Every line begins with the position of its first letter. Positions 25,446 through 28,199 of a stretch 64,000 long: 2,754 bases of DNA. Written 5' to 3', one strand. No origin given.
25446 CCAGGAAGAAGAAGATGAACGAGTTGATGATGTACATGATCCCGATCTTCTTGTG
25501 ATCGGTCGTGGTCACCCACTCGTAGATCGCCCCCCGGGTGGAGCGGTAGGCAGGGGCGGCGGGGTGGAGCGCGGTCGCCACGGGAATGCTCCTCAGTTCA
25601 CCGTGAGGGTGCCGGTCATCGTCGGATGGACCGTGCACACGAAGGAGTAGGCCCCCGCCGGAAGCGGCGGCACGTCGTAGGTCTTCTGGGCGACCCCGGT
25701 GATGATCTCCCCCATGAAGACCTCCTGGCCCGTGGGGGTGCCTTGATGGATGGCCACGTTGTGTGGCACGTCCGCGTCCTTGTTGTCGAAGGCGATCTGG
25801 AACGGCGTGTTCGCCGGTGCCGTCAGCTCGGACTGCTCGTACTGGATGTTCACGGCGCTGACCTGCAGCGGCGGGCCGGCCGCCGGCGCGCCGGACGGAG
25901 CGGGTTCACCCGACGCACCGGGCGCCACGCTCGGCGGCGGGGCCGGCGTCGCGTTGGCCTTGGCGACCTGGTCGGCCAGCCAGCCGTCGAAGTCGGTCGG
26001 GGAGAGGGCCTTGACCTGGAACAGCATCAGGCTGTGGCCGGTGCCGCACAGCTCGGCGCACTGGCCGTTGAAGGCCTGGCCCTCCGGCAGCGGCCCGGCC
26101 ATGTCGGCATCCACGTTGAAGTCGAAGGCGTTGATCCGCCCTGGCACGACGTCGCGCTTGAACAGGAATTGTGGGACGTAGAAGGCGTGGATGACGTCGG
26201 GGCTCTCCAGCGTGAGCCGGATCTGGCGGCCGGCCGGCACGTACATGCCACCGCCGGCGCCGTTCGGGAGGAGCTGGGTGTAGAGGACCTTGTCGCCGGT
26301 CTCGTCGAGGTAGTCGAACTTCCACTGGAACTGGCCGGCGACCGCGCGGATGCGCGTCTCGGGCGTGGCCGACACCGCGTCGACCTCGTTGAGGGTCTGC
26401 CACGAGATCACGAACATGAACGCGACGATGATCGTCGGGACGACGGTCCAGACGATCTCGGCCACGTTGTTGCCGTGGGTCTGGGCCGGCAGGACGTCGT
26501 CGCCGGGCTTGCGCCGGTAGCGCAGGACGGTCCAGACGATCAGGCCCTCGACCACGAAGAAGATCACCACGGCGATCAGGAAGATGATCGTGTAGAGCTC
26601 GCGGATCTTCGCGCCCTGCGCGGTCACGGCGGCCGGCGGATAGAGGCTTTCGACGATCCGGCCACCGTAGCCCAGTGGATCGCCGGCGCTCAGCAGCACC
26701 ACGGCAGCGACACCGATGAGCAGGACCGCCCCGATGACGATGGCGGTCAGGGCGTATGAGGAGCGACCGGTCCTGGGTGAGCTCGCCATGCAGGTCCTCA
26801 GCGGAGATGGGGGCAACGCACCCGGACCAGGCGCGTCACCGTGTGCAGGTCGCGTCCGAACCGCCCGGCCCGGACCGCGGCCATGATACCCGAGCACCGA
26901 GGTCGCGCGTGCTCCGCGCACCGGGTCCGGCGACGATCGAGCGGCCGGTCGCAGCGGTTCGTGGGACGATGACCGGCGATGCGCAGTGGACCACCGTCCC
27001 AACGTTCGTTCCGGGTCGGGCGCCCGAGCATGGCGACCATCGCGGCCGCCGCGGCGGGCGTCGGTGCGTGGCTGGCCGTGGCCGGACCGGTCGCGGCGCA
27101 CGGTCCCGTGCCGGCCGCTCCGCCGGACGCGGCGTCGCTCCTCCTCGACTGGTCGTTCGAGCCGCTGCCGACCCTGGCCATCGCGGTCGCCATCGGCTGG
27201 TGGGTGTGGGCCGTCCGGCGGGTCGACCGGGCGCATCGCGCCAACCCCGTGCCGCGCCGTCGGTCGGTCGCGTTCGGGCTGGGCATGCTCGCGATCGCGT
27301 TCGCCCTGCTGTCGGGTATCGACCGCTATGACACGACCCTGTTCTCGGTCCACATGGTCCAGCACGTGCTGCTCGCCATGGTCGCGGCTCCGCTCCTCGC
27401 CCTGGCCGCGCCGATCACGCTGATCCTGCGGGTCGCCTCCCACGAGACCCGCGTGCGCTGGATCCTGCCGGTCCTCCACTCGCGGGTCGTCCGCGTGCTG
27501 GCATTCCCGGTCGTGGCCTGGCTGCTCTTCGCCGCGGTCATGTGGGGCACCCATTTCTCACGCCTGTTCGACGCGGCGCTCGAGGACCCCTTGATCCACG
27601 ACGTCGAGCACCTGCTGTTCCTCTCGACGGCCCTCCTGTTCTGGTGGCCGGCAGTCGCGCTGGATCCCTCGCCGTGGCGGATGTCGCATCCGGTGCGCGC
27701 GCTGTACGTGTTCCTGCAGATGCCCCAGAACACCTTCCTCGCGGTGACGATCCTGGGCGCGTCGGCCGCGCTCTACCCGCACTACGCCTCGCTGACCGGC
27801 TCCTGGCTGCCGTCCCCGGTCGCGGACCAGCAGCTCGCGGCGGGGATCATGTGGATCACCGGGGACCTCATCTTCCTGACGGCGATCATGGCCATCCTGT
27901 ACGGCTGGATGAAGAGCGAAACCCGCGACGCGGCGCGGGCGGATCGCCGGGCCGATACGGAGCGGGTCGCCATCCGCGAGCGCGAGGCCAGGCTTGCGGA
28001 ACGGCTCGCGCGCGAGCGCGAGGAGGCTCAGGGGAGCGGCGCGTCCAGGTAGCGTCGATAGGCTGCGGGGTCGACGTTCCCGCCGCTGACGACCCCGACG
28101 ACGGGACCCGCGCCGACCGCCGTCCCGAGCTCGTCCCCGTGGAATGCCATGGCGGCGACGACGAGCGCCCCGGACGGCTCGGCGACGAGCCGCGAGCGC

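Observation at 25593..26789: Cytochrome oxidase subunit II carries a blue-copper (cupredoxin) domain where caa3 oxidases carry cytochrome c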

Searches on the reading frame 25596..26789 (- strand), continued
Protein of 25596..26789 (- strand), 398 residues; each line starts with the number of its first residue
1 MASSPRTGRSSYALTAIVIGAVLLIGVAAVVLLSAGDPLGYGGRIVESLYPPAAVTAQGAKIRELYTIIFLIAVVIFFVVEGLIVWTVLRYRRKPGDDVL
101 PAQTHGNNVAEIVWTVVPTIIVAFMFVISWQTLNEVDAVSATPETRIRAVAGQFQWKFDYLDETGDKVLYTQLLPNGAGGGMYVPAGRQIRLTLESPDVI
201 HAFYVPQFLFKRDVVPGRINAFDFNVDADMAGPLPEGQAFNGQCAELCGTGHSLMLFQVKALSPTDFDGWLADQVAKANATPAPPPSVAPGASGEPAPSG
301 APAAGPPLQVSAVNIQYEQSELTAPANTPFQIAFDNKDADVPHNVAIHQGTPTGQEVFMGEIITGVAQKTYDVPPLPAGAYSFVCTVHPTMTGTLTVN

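Call 45: search_solved_structures(query=L002:13697-14830:+, max_evalue=1, show_alignments=2)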
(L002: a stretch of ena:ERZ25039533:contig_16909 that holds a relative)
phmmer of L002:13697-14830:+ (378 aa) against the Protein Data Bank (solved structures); distinct sequences matched with E-value up to 1: 9.
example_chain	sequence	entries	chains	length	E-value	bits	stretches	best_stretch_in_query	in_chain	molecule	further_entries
3c75_A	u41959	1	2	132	0.026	17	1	277-374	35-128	Amicyanin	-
6kol_A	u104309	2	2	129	0.032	16.7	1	282-330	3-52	Blue (Type 1) copper domain protein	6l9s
1id2_A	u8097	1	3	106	0.044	16.2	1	281-374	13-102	AMICYANIN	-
2aan_A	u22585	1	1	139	0.066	15.6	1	267-327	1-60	auracyanin A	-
1sf3_A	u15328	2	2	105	0.51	12.7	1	277-375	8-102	Amicyanin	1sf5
4p5r_A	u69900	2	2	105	0.53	12.7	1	276-374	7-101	Amicyanin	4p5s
2qdv_A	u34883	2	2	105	0.63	12.4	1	277-374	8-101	Amicyanin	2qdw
1sfd_A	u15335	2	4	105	0.7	12.3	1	277-374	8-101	Amicyanin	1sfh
1aac_A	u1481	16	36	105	0.96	11.8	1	277-374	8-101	AMICYANIN | PROTEIN (AMICYANIN)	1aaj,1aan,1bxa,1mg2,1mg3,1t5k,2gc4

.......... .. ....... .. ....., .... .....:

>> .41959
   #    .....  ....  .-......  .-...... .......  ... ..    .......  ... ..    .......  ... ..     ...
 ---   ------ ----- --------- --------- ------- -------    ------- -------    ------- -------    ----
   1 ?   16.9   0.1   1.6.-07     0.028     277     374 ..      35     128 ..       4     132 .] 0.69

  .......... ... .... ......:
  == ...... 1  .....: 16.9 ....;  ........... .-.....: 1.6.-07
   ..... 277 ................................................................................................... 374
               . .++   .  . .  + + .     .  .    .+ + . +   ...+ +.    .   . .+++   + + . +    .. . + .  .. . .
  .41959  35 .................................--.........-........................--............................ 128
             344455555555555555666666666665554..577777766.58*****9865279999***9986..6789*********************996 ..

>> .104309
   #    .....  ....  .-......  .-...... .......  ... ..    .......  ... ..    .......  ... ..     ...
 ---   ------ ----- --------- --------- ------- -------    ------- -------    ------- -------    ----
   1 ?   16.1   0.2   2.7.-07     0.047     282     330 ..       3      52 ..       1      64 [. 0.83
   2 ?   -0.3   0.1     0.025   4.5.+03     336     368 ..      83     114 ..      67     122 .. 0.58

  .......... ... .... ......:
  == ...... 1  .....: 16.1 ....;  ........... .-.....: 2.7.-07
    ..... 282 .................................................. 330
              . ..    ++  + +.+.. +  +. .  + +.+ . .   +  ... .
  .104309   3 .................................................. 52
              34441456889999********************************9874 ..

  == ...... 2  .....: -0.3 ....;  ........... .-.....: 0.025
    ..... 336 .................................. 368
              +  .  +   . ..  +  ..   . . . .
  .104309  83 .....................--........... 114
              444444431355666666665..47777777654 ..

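Call 73: search_protein_families(library=ncbifam, proteins=[window:25596-26789:-, L002:13697-14830:+], max_evalue=0.001)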
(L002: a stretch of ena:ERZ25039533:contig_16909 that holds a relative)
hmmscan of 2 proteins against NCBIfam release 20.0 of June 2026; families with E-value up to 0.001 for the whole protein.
window:25596-26789:- (398 aa): 6 families
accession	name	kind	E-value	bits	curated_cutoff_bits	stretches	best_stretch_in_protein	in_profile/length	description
NF050117.1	aa3_CtaC_Actin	exception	6.6e-57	192.5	250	1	32-271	13-242/244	aa3-type cytochrome oxidase subunit II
TIGR02866.1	CoxB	equivalog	1.1e-47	162.3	147.7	1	60-271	7-201/202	cytochrome c oxidase subunit II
TIGR01432.1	QOXA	equivalog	4.8e-19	68.6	240.95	1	54-272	23-224/227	cytochrome aa3 quinol oxidase subunit II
TIGR01433.1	CyoA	equivalog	1.1e-13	51.1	266.2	1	66-273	29-224/226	ubiquinol oxidase subunit II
NF007816.0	PRK10525.1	equivalog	7.8e-09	35.1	511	1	68-276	48-240/318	cytochrome o ubiquinol oxidase subunit II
TIGR02657.1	amicyanin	equivalog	2.4e-05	24.7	110.2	1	316-397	7-82/83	amicyanin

L002:13697-14830:+ (378 aa): 0 families

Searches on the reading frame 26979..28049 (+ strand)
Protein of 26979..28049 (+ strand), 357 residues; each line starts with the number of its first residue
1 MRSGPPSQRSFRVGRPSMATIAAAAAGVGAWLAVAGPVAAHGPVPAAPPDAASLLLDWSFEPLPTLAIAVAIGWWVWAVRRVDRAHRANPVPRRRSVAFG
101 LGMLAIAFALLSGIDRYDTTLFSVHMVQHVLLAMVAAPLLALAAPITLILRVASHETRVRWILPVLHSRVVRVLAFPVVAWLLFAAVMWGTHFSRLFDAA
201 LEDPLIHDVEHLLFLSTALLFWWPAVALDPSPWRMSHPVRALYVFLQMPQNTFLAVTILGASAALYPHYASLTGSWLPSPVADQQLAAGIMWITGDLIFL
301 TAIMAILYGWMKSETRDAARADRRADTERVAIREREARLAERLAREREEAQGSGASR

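Call 4: search_protein_families(library=pfam, proteins=[window:26979-28049:+], max_evalue=0.01)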
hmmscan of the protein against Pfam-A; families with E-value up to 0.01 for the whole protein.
window:26979-28049:+ (357 aa): 1 family
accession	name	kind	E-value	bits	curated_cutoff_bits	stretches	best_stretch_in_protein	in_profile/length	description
PF09678.15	Caa3_CtaG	-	1.8e-75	253.8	27.7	1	74-312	2-236/237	Cytochrome c oxidase caa3 assembly factor (Caa3_CtaG)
